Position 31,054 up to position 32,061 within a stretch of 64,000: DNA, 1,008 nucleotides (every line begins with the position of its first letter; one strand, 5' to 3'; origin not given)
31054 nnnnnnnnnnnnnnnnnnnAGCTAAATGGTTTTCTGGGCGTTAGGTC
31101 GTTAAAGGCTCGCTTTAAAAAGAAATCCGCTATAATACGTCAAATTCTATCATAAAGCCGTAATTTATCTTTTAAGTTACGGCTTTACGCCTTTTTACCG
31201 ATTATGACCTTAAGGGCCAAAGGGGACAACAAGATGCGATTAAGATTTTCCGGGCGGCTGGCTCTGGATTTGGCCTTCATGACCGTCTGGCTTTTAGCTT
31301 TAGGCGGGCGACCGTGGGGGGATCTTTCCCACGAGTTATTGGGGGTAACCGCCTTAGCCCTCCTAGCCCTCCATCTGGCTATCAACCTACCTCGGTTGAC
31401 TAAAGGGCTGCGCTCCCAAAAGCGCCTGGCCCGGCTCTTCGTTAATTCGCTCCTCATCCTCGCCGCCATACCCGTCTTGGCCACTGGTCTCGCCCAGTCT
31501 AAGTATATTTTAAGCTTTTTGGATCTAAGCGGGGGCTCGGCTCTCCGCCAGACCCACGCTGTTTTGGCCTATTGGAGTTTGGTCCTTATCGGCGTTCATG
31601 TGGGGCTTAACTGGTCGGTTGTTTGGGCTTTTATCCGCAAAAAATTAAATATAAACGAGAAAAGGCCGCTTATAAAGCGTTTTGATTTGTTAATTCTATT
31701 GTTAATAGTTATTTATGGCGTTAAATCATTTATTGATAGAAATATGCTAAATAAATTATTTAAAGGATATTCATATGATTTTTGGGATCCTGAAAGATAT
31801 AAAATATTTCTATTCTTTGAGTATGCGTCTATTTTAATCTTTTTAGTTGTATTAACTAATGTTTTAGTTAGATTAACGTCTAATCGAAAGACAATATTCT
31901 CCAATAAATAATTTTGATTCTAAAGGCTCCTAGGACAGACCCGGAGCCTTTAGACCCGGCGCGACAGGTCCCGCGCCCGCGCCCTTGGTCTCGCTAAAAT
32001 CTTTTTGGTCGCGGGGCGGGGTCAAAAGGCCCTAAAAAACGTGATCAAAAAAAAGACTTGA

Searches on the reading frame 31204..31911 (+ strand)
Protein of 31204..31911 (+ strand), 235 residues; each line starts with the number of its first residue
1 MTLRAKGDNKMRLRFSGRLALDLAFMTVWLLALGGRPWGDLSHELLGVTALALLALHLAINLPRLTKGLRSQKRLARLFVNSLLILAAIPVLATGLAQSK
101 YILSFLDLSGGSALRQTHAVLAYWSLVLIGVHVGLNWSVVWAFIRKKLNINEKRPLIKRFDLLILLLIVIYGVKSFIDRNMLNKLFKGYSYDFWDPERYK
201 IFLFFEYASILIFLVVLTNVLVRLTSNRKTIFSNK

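Call 28: search_protein_families(library=pfam, proteins=[window:31204-31911:+], max_evalue=0.0001)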
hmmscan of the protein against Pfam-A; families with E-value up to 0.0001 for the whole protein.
window:31204-31911:+ (235 aa): 1 family
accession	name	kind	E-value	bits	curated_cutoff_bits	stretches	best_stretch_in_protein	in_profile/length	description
PF14358.11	DUF4405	-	2.9e-07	31.4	26.7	1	79-137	1-66/66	Domain of unknown function (DUF4405)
